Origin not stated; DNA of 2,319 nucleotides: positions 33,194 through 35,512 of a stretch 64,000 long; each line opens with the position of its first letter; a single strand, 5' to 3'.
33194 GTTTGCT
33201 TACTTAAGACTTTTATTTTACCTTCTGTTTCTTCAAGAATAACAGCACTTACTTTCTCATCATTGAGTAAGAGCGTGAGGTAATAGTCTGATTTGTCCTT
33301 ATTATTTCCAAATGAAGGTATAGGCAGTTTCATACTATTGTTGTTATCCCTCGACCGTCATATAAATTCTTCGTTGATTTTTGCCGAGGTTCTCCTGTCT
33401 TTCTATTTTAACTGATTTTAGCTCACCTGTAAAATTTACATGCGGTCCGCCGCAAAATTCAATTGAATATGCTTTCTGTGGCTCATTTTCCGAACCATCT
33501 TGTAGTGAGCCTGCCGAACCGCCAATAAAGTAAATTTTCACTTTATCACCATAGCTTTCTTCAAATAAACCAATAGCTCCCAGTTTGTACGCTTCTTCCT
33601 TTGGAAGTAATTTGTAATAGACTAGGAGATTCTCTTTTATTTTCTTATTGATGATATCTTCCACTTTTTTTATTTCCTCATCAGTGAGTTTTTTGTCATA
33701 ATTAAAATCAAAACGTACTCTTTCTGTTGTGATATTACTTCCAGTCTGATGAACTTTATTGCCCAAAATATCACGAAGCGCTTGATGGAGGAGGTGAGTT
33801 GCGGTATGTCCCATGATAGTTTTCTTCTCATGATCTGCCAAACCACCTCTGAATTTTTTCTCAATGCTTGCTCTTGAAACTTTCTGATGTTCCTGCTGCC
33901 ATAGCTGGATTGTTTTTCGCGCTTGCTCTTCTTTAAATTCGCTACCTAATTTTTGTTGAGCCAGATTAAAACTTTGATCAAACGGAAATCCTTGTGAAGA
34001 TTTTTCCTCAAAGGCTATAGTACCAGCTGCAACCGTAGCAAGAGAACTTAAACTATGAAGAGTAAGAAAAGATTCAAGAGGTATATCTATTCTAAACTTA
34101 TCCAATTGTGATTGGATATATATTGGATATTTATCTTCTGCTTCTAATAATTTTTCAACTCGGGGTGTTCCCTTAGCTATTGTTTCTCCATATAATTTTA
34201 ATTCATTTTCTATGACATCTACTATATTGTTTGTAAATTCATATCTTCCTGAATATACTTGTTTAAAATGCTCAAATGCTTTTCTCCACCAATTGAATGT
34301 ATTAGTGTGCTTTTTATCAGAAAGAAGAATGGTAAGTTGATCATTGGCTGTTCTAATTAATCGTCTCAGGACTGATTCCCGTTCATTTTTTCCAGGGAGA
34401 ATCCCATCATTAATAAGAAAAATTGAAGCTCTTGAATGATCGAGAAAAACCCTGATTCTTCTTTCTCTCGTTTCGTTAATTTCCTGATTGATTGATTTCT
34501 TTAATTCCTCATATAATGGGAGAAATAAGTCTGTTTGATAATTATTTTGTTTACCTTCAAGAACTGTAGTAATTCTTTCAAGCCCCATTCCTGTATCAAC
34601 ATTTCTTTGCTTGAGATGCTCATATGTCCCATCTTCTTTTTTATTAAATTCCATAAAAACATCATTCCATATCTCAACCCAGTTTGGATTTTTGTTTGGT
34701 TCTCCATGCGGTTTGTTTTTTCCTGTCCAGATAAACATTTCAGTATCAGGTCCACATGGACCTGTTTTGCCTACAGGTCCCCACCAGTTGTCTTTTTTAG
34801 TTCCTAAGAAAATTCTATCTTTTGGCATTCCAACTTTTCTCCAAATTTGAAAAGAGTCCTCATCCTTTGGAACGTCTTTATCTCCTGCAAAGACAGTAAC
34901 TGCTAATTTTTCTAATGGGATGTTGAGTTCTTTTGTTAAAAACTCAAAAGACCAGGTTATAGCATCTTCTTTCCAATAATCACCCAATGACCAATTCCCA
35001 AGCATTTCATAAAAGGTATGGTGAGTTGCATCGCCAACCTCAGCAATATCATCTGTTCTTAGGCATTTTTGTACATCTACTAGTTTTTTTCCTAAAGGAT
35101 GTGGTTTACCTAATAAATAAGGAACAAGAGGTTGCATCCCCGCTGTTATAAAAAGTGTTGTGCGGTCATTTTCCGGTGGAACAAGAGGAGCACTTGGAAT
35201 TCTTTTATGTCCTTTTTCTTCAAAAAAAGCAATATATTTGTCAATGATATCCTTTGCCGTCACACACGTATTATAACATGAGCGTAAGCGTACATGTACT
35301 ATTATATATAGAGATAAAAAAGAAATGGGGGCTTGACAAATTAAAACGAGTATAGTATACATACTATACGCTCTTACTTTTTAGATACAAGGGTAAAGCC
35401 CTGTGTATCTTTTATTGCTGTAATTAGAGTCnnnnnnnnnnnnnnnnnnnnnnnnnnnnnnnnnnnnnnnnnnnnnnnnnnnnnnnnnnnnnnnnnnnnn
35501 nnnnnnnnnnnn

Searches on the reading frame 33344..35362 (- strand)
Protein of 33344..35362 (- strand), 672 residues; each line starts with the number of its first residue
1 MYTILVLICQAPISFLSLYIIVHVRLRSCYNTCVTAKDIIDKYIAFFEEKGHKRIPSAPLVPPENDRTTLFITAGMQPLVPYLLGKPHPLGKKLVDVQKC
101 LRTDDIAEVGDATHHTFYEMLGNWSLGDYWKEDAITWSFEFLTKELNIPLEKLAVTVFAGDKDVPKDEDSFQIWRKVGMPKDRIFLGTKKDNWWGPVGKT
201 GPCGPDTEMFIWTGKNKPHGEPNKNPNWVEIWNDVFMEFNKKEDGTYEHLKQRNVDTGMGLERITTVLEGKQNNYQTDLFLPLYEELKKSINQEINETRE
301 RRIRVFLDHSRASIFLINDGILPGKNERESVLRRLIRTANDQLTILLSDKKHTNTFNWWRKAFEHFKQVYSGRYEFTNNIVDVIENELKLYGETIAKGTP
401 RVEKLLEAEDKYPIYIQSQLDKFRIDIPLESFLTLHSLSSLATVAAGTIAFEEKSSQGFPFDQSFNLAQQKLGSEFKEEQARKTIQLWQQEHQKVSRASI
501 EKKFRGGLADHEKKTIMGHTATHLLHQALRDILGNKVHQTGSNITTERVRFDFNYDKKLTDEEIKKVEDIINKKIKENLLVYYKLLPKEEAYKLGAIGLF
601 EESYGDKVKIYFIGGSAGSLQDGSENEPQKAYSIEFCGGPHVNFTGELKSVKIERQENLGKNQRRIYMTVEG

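Call 61: search_protein_families(library=pfam, proteins=[window:33344-35362:-], max_evalue=0.00001)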
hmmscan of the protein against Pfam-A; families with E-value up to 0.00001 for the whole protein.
window:33344-35362:- (672 aa): 2 families
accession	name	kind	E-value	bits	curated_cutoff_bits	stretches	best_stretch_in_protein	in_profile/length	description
PF01411.24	tRNA-synt_2c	-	2.5e-98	330.4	30.3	1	39-410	2-377/552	tRNA synthetases class II (A)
PF07973.19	tRNA_SAD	-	3e-11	43.5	24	1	608-667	1-44/44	Threonyl and Alanyl tRNA synthetase second additional domain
